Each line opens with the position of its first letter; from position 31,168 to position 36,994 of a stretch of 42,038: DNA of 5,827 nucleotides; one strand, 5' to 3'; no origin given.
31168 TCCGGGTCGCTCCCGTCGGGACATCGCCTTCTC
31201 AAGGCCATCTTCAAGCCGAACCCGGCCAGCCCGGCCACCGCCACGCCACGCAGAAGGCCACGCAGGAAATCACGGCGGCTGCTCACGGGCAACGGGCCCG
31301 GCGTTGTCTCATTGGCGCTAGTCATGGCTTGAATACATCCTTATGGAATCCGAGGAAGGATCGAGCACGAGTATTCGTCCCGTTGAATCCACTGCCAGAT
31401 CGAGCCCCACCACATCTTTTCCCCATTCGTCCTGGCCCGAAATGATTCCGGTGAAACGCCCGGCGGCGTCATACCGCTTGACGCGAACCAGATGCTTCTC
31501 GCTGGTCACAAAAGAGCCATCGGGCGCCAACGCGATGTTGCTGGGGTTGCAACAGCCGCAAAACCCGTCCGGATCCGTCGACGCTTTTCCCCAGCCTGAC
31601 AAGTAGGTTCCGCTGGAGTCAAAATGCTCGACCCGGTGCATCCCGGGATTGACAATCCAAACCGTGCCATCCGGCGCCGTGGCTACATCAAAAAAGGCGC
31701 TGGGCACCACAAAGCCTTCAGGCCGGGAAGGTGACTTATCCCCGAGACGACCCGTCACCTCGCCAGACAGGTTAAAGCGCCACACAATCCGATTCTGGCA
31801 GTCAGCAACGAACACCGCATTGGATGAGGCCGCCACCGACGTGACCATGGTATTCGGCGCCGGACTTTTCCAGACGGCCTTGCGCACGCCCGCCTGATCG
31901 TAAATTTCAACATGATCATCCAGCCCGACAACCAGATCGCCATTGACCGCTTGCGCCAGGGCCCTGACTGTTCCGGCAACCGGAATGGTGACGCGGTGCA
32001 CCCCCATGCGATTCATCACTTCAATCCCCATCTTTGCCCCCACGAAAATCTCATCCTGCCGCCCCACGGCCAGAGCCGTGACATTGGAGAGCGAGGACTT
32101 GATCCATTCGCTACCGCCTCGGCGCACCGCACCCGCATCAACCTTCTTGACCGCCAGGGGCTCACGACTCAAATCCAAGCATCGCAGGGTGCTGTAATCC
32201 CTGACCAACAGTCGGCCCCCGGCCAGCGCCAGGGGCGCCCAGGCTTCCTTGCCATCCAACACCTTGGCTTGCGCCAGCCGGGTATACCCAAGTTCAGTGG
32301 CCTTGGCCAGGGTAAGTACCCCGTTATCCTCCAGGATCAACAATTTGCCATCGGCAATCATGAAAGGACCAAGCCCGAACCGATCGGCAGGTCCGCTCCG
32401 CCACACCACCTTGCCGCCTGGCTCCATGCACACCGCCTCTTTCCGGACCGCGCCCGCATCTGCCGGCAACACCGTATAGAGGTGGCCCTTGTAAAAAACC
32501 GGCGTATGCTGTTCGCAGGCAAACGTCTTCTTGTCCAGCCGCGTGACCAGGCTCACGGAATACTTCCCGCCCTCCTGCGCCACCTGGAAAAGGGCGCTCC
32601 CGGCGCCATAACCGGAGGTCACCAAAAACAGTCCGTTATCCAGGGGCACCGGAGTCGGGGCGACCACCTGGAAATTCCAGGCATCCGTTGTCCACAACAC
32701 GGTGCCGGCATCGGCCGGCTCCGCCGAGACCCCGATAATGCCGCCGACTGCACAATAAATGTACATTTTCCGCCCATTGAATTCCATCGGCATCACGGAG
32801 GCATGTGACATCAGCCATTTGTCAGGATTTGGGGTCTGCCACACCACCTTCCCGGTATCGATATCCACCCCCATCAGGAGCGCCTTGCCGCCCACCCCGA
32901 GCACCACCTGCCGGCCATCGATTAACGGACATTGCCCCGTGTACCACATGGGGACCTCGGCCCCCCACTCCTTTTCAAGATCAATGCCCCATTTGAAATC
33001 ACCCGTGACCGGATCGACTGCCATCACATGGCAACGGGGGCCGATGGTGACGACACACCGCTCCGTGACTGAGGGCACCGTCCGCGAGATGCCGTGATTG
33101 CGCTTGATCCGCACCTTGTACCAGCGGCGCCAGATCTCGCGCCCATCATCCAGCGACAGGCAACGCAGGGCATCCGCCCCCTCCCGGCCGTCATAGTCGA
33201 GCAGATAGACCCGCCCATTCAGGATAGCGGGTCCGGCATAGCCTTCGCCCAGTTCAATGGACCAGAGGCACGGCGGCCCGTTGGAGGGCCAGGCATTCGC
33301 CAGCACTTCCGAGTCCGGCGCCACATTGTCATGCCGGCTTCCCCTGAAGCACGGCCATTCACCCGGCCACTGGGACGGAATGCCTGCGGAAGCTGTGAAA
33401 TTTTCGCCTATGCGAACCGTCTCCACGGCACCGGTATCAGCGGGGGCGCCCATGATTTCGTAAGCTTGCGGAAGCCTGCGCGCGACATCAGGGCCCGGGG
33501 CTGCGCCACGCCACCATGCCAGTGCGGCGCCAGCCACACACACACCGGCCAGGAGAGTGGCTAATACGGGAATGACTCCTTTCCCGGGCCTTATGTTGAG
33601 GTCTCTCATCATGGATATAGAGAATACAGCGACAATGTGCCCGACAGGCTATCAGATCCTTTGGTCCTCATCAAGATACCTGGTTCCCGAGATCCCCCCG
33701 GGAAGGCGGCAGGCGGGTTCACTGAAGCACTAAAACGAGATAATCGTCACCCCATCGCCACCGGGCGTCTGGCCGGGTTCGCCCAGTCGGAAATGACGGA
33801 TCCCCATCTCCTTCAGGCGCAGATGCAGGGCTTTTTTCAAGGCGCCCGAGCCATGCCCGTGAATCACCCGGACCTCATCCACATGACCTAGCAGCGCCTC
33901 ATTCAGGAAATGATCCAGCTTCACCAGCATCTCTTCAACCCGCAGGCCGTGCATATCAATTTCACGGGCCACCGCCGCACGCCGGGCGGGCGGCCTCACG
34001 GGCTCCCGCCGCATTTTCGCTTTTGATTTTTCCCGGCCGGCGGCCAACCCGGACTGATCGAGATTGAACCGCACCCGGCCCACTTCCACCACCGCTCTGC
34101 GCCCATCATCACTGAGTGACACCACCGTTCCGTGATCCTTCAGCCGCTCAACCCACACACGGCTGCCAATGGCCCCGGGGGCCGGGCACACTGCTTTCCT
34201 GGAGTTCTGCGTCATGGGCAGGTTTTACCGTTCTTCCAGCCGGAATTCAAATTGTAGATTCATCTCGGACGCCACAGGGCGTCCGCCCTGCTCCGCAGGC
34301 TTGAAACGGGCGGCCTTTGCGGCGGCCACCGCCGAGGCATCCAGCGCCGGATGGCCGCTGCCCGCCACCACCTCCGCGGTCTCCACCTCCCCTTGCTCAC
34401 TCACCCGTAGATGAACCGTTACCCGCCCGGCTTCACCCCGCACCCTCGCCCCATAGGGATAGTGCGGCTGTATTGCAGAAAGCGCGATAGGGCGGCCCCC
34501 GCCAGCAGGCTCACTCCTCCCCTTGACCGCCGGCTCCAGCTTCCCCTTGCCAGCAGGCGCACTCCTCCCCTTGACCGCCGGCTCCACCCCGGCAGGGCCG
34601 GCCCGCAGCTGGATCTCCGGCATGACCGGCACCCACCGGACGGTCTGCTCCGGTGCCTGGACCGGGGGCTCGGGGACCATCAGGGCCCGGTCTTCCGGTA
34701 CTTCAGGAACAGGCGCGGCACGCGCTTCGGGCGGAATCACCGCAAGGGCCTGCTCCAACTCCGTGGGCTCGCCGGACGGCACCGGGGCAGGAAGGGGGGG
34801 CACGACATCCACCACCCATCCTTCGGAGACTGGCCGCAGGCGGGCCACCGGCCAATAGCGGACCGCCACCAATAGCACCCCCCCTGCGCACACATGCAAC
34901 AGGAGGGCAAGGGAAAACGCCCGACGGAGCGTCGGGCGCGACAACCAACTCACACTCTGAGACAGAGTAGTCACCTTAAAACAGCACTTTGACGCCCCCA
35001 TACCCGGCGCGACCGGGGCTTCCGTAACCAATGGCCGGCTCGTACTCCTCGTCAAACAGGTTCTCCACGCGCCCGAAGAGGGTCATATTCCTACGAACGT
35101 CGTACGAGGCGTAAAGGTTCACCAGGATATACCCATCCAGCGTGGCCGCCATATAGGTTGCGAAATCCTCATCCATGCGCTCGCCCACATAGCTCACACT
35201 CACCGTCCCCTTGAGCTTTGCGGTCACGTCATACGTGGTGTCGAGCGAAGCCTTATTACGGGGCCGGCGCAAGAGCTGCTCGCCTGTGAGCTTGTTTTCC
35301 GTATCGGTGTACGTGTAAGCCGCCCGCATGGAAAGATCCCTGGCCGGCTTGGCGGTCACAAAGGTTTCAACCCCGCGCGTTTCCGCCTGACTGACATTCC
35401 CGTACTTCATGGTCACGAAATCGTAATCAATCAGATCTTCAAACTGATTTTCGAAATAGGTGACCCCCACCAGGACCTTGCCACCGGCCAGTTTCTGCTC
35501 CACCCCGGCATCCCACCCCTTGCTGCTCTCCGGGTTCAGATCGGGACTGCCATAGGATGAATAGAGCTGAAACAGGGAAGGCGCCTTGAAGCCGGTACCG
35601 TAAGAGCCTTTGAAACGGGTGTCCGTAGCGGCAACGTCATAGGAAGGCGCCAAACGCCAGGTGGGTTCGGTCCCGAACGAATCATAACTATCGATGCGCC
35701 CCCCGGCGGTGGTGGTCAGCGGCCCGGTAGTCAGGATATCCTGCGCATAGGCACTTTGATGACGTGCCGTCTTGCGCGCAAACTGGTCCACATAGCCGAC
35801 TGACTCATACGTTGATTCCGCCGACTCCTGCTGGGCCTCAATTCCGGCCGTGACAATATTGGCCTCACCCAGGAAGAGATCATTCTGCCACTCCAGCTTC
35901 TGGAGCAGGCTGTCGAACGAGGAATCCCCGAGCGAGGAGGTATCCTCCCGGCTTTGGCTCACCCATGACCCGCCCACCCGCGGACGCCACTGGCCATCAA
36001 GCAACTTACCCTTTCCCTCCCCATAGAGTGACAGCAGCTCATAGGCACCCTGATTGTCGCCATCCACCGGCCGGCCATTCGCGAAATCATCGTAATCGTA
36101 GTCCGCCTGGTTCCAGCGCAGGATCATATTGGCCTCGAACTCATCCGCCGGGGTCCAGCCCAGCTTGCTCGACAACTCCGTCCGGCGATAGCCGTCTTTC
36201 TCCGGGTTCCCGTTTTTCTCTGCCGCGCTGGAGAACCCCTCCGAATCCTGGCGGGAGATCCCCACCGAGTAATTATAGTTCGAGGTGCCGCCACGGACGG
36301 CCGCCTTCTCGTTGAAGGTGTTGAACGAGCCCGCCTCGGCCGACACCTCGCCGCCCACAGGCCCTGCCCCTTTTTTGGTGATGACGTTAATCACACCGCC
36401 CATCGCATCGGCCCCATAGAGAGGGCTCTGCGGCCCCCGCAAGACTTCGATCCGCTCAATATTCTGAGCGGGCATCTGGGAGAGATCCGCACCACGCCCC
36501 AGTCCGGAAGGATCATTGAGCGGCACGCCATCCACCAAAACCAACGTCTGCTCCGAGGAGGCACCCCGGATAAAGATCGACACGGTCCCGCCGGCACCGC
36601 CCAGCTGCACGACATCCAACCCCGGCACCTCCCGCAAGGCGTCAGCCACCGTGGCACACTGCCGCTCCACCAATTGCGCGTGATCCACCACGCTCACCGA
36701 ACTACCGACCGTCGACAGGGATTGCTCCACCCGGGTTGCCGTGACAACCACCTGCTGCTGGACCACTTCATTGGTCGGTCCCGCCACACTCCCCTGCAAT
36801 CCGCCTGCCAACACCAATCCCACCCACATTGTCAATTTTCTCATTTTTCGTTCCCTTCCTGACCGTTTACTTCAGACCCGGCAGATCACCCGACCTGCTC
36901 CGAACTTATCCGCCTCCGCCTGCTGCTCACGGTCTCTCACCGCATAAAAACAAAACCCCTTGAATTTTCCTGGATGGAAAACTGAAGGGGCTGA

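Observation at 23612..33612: Tightly coupled operon joining two membrane-anchored beta-propellers, a NapG/NapH-like Fe-S pair and a cytoplasmic NuoEF/GltD-like NAD(P)H module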

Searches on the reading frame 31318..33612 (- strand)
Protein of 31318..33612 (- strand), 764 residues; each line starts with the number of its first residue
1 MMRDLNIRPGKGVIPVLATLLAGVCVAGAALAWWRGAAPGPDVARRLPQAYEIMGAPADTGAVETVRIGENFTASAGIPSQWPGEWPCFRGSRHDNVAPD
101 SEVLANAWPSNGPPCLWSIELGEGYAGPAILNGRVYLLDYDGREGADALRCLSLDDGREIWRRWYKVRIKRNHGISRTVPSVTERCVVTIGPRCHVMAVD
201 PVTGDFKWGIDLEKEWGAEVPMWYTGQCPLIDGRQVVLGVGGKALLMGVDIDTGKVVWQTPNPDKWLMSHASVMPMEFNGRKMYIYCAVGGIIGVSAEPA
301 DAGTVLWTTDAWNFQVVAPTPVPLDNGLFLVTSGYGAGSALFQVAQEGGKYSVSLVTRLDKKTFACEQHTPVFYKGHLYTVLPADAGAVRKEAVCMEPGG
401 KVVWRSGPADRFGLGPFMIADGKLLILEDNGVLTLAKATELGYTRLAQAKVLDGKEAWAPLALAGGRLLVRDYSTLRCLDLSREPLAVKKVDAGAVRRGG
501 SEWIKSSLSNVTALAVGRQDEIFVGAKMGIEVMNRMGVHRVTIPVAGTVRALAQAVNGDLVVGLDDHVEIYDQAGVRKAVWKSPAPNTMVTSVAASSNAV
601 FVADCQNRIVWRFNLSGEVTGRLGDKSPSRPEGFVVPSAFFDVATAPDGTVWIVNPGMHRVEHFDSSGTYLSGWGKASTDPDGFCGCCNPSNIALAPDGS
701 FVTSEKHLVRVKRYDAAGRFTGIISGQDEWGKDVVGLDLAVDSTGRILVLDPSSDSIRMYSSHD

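Call 5: search_protein_families(library=pfam, proteins=[window:31318-33612:-], max_evalue=0.01)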
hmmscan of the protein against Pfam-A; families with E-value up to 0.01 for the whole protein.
window:31318-33612:- (764 aa): 4 families
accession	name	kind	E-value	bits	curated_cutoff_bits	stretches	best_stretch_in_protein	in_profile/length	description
PF13360.13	PQQ_2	-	1.8e-15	57.7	27.6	3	149-296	5-134/233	Outer membrane protein assembly factor BamB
PF01436.27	NHL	-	0.00019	21.7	20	0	738-753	6-20/28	NHL repeat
PF13570.13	Beta-prop_ACSF4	-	0.00022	21.2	133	0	149-314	115-256/329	Beta-alanine-activating enzyme, beta-propeller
PF24303.1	DUF7485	-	0.00024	21.1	27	0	644-671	37-64/284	Domain of unknown function (DUF7485)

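Call 6: search_protein_families(library=ncbifam, proteins=[window:31318-33612:-], max_evalue=0.01)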
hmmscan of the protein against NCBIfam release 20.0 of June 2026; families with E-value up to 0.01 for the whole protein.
window:31318-33612:- (764 aa): 5 families
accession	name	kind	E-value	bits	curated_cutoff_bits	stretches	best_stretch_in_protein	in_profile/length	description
TIGR03300.1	assembly_YfgL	equivalog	9.9e-07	27.8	285.2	1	109-308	36-215/377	outer membrane protein assembly factor BamB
TIGR04528.1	acido_non_PQQ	subfamily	8e-06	24.9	650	1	154-260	74-179/493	acido-empty-quinoprotein group A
NF008351.0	PRK11138.1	equivalog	6.1e-05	21.7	423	0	176-261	61-147/394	outer membrane protein assembly factor BamB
NF035926.1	scyF_NHL_VPEP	equivalog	0.0032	16.7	350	0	659-762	76-180/376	scytonemin biosynthesis PEP-CTERM protein ScyF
NF041516.1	PA2928_fam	subfamily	0.0034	16.8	70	0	175-220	50-97/376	PA2928 family protein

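Call 28: find_homologous_proteins(query=window:31318-33612:-)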
Query window:31318-33612:- (764 aa): 5073 proteins with E <= 0.001 among 8000 candidates; the best 120 are listed.
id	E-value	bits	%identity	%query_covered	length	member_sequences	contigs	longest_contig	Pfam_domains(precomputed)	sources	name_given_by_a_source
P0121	0.0e+0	1770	100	100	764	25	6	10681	PF13360.14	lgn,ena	-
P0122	0.0e+0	1193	68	98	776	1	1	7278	PF13360.14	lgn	-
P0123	0.0e+0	1127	62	99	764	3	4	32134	PF13360.14,PF13570.14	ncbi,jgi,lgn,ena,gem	ncbi:MAG: PQQ-binding-like beta-propeller repeat protein [bacterium]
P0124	0.0e+0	1108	62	98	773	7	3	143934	PF13360.14,PF13570.14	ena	-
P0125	0.0e+0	1104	58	99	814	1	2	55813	PF13360.14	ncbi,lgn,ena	-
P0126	0.0e+0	1101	61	98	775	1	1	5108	PF13360.14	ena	-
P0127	0.0e+0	1087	59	98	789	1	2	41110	PF13360.14,PF13570.14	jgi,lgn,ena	-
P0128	1.3e-249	849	78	62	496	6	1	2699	PF13360.14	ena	-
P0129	8.9e-242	823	73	62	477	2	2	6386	PF13360.14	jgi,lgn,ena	-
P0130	1.6e-231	789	71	60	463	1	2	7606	PF13360.14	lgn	-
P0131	1.8e-231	789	71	62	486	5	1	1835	PF13360.14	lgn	-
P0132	7.8e-228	777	69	62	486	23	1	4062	PF13360.14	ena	-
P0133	9.5e-225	767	70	61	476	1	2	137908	PF13360.14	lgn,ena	-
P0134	9.7e-224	763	68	63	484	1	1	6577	PF13360.14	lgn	-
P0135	5.0e-223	761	66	62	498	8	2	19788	PF13360.14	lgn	-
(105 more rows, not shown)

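Call 35: search_solved_structures(query=A2, max_evalue=1)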
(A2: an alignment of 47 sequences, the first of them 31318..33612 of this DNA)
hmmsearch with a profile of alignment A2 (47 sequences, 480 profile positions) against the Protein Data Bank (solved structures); distinct sequences matched with E-value up to 1: 16.
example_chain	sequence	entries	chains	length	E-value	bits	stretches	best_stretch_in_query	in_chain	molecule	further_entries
6zcw_A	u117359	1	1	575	0.00028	23.1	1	143-299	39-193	Quinoprotein ethanol dehydrogenase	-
6zcv_A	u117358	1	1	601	0.00036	22.7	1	149-299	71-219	Quinoprotein ethanol dehydrogenase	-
4hdj_A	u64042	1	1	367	0.0018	20.5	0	169-300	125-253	Outer membrane protein assembly factor BamB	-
9pxg_B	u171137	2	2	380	0.002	20.3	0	169-300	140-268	Outer membrane protein assembly factor BamB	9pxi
1yiq_A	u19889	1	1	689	0.0027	19.9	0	188-250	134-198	Quinohemoprotein alcohol dehydrogenase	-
8orr_AAA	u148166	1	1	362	0.0062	18.7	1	167-251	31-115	Outer membrane protein assembly factor BamB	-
7cqy_A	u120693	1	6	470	0.01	18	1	140-254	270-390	Tetrathionate hydrolase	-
6tji_A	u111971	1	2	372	0.013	17.5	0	390-431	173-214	Cake10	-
6l8a_A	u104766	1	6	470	0.015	17.4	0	140-252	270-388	Tetrathionate hydrolase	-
6tjh_A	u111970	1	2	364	0.026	16.6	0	378-406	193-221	Cake9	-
6tjg_A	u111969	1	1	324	0.063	15.3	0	378-431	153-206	Cake8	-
8gy2_A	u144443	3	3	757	0.21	13.6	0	187-256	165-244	Alcohol dehydrogenase (quinone), dehydrogenase subunit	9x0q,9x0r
22vi_A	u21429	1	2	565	0.36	12.8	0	219-255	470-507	Quinohemoprotein alcohol dehydrogenase ADH-IIG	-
6kyt_P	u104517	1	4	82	0.36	12.8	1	51-117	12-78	Antitoxin MazE9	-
6tjf_A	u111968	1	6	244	0.43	12.6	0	378-431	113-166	Cake6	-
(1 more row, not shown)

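Call 42: predict_structure(alignment_id=A2)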
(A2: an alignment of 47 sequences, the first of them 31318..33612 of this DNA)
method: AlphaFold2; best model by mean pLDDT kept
length: 764 residues; sequences in the alignment: 47
mean_pLDDT: 89.4   pTM: 0.61
mean pLDDT of the five models: 89.4, 89.4, 88.5, 88.3, 88.1
residues with pLDDT >= 90: 562; 70-90: 131; 50-70: 38; < 50: 33
segments of 3 or more residues with pLDDT < 50: 1-4, 54-62, 488-500
pLDDT, mean of each block of 10 residues (from residue 1): 48 80 95 80 59 46 72 91 93 95 93 95 91 97 92 96 87 73 97 93 96 91 72 95 95 97 92 94 95 96 97 79 95 88 96 96 90 97 95 96 97 94 97 97 97 90 97 95 68 37 89 95 96 95 96 96 97 95 90 96 96 96 91 90 93 95 94 91 86 93 91 89 90 86 95 93 59
secondary structure, 60 per line:
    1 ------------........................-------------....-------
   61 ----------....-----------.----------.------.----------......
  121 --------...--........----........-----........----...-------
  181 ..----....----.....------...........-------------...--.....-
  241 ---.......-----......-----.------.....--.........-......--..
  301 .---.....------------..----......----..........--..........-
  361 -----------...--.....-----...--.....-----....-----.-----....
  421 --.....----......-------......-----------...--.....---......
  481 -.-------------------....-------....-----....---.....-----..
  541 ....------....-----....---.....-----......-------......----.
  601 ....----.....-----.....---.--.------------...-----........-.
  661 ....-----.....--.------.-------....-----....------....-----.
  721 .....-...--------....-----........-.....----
elements in order (helices of 4 or more, strands of 3 or more residues): H13-36 H50-53 E71-74 E115-120 E129-131 E134-141 E146-153 E159-166 E187-190 E195-199 E206-211 H212-216 E230-232 E235-239 E244-250 E256-261 E274-278 E281-289 E291-296 E305-309 E328-333 E338-347 E350-359 E372-374 E377-381 E392-396 E402-405 E417-420 E423-427 E432-437 E445-450 E462-464 E467-471 E475-480 E502-505 E513-516 E522-525 E529-533 E539-544 E551-554 E560-563 E567-571 E577-582 E590-595 E600-604 E609-613 E619-623 E643-645 E651-655 E660-664 E670-674 E692-695 E701-704 E711-714 E720-725 E738-741 E747-751 E756-760

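Call 46: fold_search(model_id=the predicted structure, library=pdb)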
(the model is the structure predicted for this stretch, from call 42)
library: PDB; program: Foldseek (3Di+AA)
matches with E <= 10: 1644; with E <= 0.001: 1364
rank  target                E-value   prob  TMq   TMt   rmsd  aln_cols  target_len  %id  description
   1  6rxt_UL               1.2e-17  1.00  0.27  0.27  19.6       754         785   11  Cryo-EM structure of the 90S pre-ribosome (Kre33-Noc4) from Chaetomium thermophilum, state A (released 2019-08-14)
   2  7mq8_LT               2.9e-17  1.00  0.28  0.25  18.4       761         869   10  Cryo-EM structure of the human SSU processome, state pre-A1 (released 2021-09-22)
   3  7mq8_LO               1.8e-16  1.00  0.27  0.25  19.8       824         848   13  Cryo-EM structure of the human SSU processome, state pre-A1 (released 2021-09-22)
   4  9d5n_CH               2.6e-16  1.00  0.27  0.33  20.9       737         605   10  48-nm doublet microtubule from Trichomonas vaginalis strain G3 (released 2025-05-14)
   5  3prw                  4.0e-16  1.00  0.37  0.74   4.4       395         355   18  Crystal structure of the lipoprotein BamB (released 2011-01-19)
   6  6zqe_UL               4.0e-16  1.00  0.29  0.28  19.2       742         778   10  Cryo-EM structure of the 90S pre-ribosome from Saccharomyces cerevisiae, state Dis-A (Poly-Ala) (released 2020-09-23)
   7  8qpv_B                4.2e-16  1.00  0.34  0.67  11.8       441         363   17  Handover Complex: BAM bound OmpX and extended SurA (released 2024-09-25)
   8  9g33_UL               7.2e-16  1.00  0.28  0.26  18.9       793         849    9  Stalled 90S - Utp23-Krr1-deltaC3 (released 2025-06-18)
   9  9co0_B                7.6e-16  1.00  0.36  0.74   4.7       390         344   18  CryoEM structure of BAM in complex with the PTB2 open-state inhibitor (in SMA nanodisc) (released 2024-12-25)
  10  8snb_4A               8.0e-16  1.00  0.28  0.34  19.2       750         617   12  atomic model of sea urchin sperm doublet microtubule (48-nm periodicity) (released 2023-06-28)
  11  8orr                  8.4e-16  1.00  0.36  0.74   5.1       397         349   16  Outer membrane protein assembly factor BamB from Klebsiella pneumoniae (released 2024-04-24)
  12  9n74_LQ               1.1e-15  1.00  0.29  0.28  19.6       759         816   11  SSU processome maturation and disassembly, State H (released 2025-10-29)
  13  6zqd_UL               1.2e-15  1.00  0.29  0.29  19.6       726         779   11  Cryo-EM structure of the 90S pre-ribosome from Saccharomyces cerevisiae, state Post-A1 (released 2020-09-23)
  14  9p1u_B                1.3e-15  1.00  0.35  0.71   5.2       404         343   17  beta-barrel assembly machine from Escherichia coli in an late state of LptD assembly (released 2026-03-11)
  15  8snb_4B               1.4e-15  1.00  0.27  0.33  19.5       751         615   11  atomic model of sea urchin sperm doublet microtubule (48-nm periodicity) (released 2023-06-28)
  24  7qrv_D                3.5e-15  1.00  0.29  0.76   2.9       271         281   18  Crystal structure of NHL domain of TRIM2 (full C-terminal) (released 2022-05-04)
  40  7qrv_A                7.4e-15  1.00  0.30  0.77   3.0       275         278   18  Crystal structure of NHL domain of TRIM2 (full C-terminal) (released 2022-05-04)
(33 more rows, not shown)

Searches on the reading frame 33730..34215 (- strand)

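Call 7: search_protein_families(library=pfam, proteins=[window:33730-34215:-], max_evalue=0.001)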
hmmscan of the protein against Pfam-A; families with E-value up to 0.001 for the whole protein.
window:33730-34215:- (161 aa): 2 families
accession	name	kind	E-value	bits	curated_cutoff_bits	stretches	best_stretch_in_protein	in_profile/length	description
PF01713.27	Smr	-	2.9e-17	63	25.7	1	86-160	1-75/77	Smr domain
PF20297.4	MSSS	-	5.2e-06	26.5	26.8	1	16-55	1-40/42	MutS2 and Smr-associated SH3 domain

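Call 25: search_protein_families(library=ncbifam, proteins=[window:33730-34215:-], max_evalue=0.00001)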
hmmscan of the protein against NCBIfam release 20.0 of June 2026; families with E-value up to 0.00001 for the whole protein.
window:33730-34215:- (161 aa): 1 family
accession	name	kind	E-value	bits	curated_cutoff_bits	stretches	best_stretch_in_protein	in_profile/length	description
TIGR01069.2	mutS2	equivalog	6.9e-29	100.7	400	1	15-161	643-790/790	endonuclease MutS2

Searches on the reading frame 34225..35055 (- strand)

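Call 7: search_protein_families(library=pfam, proteins=[window:34225-35055:-], max_evalue=0.001)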
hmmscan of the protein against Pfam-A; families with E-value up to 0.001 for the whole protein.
window:34225-35055:- (276 aa): 2 families
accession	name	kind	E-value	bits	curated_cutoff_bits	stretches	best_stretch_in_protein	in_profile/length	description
PF03544.19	TonB_C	-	3.5e-21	75.9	24.6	1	196-273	2-79/79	Gram-negative bacterial TonB protein C-terminal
PF13103.11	TonB_2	-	0.00052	20.5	22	0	209-268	25-84/85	TonB C terminal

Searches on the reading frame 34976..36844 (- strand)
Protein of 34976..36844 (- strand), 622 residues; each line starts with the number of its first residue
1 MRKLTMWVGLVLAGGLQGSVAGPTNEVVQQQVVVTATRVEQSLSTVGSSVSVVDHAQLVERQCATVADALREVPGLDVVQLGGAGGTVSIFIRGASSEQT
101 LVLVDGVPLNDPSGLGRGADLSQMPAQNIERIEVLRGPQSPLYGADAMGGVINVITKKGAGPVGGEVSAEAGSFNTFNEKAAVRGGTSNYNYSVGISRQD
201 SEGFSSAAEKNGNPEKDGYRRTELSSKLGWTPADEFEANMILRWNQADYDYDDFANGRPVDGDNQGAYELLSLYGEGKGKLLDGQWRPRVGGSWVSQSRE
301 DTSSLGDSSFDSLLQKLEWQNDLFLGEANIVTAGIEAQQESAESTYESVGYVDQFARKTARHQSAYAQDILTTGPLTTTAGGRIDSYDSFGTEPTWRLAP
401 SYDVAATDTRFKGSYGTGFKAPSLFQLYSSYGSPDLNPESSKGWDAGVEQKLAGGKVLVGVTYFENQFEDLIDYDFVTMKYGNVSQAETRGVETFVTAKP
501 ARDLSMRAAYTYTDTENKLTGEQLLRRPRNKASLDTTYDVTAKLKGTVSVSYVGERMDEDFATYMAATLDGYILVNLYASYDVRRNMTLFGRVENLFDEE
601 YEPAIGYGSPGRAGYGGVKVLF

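Call 7: search_protein_families(library=pfam, proteins=[window:34976-36844:-], max_evalue=0.001)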
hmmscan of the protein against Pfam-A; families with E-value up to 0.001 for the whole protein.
window:34976-36844:- (622 aa): 4 families
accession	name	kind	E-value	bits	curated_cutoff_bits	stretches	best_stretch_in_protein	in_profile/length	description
PF00593.30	TonB_dep_Rec_b-barrel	-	5.3e-48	165.4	27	1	185-596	23-436/436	TonB dependent receptor-like, beta-barrel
PF07715.20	Plug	-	9.9e-30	103.7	23.9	1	44-151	3-107/107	TonB-dependent Receptor Plug Domain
PF14905.12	OMP_b-brl_3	-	2.9e-06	27.1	27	1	429-600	206-377/408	Outer membrane protein beta-barrel family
PF07642.17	BBP2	-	4.5e-05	23.3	26.2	1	484-605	164-277/339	Putative beta-barrel porin-2, OmpL-like. bbp2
